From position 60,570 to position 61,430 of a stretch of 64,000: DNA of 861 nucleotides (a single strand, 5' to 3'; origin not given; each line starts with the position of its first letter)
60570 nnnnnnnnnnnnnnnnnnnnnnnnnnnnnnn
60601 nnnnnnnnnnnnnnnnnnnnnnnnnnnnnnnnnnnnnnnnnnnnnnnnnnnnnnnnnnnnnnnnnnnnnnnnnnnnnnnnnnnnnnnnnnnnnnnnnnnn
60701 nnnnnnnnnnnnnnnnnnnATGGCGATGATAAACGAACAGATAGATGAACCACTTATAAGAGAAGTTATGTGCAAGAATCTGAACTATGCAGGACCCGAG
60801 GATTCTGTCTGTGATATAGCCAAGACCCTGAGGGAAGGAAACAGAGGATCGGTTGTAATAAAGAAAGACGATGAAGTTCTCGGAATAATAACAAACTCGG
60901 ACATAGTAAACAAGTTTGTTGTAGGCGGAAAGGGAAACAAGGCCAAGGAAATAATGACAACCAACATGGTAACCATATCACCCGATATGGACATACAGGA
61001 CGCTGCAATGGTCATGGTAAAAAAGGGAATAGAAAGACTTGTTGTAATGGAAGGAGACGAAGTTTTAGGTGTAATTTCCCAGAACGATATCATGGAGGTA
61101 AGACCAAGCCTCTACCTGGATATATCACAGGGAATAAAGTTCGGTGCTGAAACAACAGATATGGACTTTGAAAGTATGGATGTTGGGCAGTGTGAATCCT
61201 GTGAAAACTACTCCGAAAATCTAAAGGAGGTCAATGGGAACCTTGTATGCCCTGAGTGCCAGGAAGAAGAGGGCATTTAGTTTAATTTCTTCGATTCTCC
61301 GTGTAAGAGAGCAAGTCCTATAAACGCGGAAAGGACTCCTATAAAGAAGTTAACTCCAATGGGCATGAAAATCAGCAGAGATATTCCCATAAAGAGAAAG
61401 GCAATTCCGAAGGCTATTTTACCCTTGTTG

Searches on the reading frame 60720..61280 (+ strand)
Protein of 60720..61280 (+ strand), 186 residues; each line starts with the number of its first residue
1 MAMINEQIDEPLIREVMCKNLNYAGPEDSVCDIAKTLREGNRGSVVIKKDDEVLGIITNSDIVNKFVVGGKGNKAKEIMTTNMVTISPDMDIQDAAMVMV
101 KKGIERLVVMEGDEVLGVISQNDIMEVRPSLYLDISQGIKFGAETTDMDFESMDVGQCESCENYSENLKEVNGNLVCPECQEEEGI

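Call 8: find_encoding_contigs(protein=window:60720-61280:+, flank=3000, max_places=10)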
Protein window:60720-61280:+ (186 aa): 8 contigs read that carry it; 5 places shown.
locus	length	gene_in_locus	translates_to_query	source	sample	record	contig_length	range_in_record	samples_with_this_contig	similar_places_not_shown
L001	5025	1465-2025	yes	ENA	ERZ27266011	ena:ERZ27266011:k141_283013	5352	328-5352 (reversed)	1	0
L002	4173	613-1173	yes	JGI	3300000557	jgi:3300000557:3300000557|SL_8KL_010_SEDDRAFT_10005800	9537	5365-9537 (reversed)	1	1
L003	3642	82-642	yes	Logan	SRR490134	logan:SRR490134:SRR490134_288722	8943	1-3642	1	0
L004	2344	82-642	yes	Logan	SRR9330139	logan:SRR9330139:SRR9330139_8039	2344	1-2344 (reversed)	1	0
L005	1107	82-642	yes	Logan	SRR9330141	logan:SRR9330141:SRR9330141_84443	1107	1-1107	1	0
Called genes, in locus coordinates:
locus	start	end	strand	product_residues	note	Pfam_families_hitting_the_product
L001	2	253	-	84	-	?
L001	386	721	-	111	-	-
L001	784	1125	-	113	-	-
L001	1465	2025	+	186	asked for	PF00571:CBS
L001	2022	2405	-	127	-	-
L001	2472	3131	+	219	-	PF01930:Cas_Cas4, PF12705:PDDEXK_1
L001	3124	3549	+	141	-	PF01467:CTP_transf_like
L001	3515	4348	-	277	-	PF00850:Hist_deacetyl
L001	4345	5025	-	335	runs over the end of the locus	?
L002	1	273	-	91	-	?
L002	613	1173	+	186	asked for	PF00571:CBS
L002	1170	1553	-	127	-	-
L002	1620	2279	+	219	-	PF01930:Cas_Cas4, PF12705:PDDEXK_1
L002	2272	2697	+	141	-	PF01467:CTP_transf_like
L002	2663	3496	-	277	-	PF00850:Hist_deacetyl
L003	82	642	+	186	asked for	PF00571:CBS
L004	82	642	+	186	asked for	PF00571:CBS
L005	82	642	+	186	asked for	PF00571:CBS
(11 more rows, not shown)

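Call 12: find_homologous_proteins(query=window:60720-61280:+, max_evalue=1e-10)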
Query window:60720-61280:+ (186 aa): 35 proteins with E <= 1e-10 among 174 candidates.
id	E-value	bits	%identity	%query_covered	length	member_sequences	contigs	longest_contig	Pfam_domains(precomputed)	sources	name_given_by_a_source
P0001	1.2e-113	395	99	100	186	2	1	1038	PF00571.34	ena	-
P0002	3.3e-82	293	75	97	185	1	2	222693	PF00571.34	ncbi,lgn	ncbi:MAG: cyclic nucleotide-binding/CBS domain-containing protein [Candidatus Aenigmatarchaeota arch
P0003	6.1e-82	292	72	97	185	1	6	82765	PF00571.34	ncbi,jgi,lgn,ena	-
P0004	1.9e-81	290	73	97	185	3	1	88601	PF00571.34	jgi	-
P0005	4.6e-73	263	64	98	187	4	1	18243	PF00571.34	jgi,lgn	-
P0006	2.2e-71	257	66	97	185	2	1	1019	PF00571.34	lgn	-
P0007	1.9e-63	232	59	97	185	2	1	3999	PF00571.34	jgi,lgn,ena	-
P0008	6.2e-62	227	57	97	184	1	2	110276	PF00571.34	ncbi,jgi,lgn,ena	-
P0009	1.9e-58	215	57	97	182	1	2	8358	PF00571.34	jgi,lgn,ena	-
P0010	6.3e-55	204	52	97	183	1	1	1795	PF00571.34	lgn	-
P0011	9.4e-54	200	52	97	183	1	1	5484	PF00571.34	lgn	-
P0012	1.0e-51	193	58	86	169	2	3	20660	PF00571.34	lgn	-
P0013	2.5e-48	182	49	95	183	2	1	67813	PF00571.34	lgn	-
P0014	9.8e-46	174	49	95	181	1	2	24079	PF00571.34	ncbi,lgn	ncbi:MAG: cyclic nucleotide-binding/CBS domain-containing protein [Candidatus Aenigmatarchaeota arch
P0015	6.4e-14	70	35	54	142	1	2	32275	PF00571.34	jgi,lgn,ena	-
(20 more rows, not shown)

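Call 14: find_encoding_contigs(protein=P0002, flank=2500, max_places=2)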
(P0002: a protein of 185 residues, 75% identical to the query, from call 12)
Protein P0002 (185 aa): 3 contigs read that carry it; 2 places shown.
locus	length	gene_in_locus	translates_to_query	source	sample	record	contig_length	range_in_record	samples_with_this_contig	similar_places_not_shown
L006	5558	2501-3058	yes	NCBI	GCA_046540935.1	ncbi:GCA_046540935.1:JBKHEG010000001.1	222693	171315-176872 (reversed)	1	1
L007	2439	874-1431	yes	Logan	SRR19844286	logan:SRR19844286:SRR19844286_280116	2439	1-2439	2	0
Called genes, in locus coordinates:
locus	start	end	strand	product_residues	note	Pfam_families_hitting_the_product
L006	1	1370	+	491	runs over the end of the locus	PF02885:Glycos_trans_3N (weak), PF00591:Glycos_transf_3, PF07831:PYNP_C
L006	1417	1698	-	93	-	PF01918:Alba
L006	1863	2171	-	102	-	-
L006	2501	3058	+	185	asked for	PF00571:CBS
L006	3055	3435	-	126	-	-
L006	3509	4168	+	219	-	PF01930:Cas_Cas4, PF12705:PDDEXK_1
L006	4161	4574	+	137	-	PF01467:CTP_transf_like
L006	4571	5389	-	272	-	PF00850:Hist_deacetyl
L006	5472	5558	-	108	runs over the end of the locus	-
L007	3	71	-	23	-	?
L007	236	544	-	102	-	-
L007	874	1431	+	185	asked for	PF00571:CBS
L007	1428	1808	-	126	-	-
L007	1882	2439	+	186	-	?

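Call 15: find_encoding_contigs(protein=P0003, flank=2500, max_places=2)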
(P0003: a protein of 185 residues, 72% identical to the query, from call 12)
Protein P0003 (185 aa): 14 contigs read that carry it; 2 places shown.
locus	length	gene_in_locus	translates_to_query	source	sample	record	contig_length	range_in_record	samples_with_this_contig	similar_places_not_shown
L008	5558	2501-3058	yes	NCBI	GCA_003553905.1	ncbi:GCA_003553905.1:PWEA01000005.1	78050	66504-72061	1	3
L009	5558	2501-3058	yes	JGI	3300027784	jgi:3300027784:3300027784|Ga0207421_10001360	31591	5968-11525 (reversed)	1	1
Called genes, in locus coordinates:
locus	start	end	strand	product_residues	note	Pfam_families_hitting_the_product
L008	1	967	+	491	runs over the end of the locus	PF02885:Glycos_trans_3N, PF00591:Glycos_transf_3, PF07831:PYNP_C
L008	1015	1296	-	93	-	PF01918:Alba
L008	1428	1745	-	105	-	-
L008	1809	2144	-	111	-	-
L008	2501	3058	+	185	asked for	PF00571:CBS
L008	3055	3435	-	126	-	-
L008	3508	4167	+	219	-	PF01930:Cas_Cas4, PF12705:PDDEXK_1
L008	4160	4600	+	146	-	PF01467:CTP_transf_like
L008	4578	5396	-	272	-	PF00850:Hist_deacetyl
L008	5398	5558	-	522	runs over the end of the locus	PF23613:ELP3_N, PF04055:Radical_SAM, PF16199:Radical_SAM_C, PF00583:Acetyltransf_1 (weak)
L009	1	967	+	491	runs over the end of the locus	PF02885:Glycos_trans_3N, PF00591:Glycos_transf_3, PF07831:PYNP_C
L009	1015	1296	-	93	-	PF01918:Alba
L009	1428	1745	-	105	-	-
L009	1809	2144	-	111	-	-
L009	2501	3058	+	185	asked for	PF00571:CBS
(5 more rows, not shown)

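Call 16: find_encoding_contigs(protein=P0004, flank=2500, max_places=2)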
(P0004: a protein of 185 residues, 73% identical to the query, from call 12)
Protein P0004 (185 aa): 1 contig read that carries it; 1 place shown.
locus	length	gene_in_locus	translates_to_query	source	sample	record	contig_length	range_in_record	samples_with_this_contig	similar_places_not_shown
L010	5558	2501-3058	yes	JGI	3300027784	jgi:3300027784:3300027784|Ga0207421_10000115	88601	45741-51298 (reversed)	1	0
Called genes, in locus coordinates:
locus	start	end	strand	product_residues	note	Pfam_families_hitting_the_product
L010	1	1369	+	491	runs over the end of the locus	PF02885:Glycos_trans_3N, PF00591:Glycos_transf_3, PF07831:PYNP_C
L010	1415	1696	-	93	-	PF01918:Alba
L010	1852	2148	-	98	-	-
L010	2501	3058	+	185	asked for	PF00571:CBS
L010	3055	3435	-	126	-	-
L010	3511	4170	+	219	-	PF01930:Cas_Cas4, PF12705:PDDEXK_1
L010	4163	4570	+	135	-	PF01467:CTP_transf_like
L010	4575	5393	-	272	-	PF00850:Hist_deacetyl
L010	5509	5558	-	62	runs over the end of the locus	-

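Call 17: find_encoding_contigs(protein=P0005, flank=2500, max_places=2)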
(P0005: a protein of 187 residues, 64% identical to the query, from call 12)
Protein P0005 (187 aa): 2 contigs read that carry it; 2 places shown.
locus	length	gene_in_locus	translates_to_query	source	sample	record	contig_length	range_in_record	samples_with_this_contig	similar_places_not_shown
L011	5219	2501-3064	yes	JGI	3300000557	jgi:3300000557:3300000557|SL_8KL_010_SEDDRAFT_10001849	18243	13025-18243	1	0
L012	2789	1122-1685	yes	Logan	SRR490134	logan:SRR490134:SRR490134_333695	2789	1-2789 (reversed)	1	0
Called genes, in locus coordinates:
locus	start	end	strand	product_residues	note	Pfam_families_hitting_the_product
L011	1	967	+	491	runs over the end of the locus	PF02885:Glycos_trans_3N, PF00591:Glycos_transf_3, PF07831:PYNP_C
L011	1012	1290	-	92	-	PF01918:Alba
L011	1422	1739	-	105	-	-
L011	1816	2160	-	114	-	-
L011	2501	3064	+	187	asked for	PF00571:CBS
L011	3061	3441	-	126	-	-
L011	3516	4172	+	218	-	PF01930:Cas_Cas4, PF12705:PDDEXK_1 (weak)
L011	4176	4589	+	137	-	PF01467:CTP_transf_like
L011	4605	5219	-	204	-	PF00850:Hist_deacetyl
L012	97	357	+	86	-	-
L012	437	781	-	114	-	-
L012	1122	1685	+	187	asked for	PF00571:CBS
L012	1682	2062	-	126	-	-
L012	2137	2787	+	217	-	?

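Call 18: find_encoding_contigs(protein=P0008, flank=2500, max_places=1)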
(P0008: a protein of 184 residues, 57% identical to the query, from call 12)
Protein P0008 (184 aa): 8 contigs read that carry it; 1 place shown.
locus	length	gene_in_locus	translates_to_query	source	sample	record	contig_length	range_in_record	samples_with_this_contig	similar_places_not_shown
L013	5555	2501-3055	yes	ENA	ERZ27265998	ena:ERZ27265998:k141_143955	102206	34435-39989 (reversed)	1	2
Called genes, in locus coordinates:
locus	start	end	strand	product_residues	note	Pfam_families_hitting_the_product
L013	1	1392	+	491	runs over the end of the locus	PF02885:Glycos_trans_3N, PF00591:Glycos_transf_3, PF07831:PYNP_C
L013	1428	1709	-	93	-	PF01918:Alba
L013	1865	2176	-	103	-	-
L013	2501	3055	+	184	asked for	PF00571:CBS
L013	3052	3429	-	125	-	-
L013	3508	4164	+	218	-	PF01930:Cas_Cas4, PF12705:PDDEXK_1 (weak)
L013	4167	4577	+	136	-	PF01467:CTP_transf_like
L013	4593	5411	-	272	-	PF00850:Hist_deacetyl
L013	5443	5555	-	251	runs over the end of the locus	-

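Call 19: find_encoding_contigs(protein=P0013, flank=2500, max_places=1)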
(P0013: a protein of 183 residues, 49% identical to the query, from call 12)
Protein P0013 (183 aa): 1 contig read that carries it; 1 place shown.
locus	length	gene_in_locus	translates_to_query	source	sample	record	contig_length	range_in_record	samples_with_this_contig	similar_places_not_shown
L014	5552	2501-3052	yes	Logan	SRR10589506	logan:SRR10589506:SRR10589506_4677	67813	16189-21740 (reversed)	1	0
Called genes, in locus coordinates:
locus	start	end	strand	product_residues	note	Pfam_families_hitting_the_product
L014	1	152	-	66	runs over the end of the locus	PF02597:ThiS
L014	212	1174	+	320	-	PF00899:ThiF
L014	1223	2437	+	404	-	PF00324:AA_permease, PF13520:AA_permease_2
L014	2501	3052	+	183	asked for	PF00571:CBS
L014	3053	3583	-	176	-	-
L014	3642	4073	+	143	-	-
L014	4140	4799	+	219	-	PF12705:PDDEXK_1, PF01930:Cas_Cas4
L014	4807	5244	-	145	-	-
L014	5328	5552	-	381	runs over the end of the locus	PF02690:Na_Pi_cotrans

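Call 20: find_encoding_contigs(protein=P0014, flank=2500, max_places=1)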
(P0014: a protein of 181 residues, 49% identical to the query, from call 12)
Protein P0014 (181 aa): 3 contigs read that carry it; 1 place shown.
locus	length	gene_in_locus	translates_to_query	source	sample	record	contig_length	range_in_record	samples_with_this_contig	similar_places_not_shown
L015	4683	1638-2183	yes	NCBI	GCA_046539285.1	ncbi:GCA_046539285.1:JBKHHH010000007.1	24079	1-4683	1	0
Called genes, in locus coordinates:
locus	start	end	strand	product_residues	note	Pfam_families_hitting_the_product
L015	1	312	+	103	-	PF00583:Acetyltransf_1, PF13527:Acetyltransf_9 (faint), PF13673:Acetyltransf_10, PF13508:Acetyltransf_7, PF14542:Acetyltransf_CG (weak)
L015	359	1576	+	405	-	PF00324:AA_permease, PF13520:AA_permease_2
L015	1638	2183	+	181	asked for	PF00571:CBS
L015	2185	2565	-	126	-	-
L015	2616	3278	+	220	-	PF12705:PDDEXK_1, PF01930:Cas_Cas4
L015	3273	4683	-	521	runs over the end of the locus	PF23613:ELP3_N, PF04055:Radical_SAM, PF16199:Radical_SAM_C, PF13673:Acetyltransf_10 (faint)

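Call 21: find_encoding_contigs(protein=P0012, flank=2500, max_places=1)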
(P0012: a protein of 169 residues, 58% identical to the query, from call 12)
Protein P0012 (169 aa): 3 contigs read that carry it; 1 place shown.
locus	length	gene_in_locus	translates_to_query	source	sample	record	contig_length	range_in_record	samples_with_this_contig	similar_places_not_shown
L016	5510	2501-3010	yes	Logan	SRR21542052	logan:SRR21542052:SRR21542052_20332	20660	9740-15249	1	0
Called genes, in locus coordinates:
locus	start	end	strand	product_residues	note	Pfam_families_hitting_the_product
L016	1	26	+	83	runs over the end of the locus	-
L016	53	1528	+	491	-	PF02885:Glycos_trans_3N, PF00591:Glycos_transf_3, PF07831:PYNP_C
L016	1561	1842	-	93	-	PF01918:Alba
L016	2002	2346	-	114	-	-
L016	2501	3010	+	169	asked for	PF00571:CBS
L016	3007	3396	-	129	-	-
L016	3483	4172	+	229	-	PF01930:Cas_Cas4, PF12705:PDDEXK_1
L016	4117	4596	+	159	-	PF01467:CTP_transf_like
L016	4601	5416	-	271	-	PF00850:Hist_deacetyl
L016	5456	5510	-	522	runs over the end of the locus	PF23613:ELP3_N, PF04055:Radical_SAM, PF16199:Radical_SAM_C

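Call 22: find_encoding_contigs(protein=P0009, flank=2500, max_places=1)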
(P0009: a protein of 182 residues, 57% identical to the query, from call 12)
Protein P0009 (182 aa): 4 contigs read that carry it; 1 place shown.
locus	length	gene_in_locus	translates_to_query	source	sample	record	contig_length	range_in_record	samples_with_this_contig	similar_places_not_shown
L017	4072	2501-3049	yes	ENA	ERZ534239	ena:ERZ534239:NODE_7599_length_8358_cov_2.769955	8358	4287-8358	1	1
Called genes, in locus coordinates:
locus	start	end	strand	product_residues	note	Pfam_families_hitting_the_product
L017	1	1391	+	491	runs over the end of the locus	PF01568:Molydop_binding (faint), PF02885:Glycos_trans_3N, PF00591:Glycos_transf_3 (weak), PF07831:PYNP_C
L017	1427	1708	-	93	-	PF01918:Alba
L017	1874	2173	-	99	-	-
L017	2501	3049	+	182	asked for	PF00571:CBS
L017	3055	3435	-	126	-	-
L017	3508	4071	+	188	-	?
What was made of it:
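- It lies directly upstream of the CBS gene, on the same strand, in all Aenigmatarchaeota loci that carry it (calls 14-18, 22).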
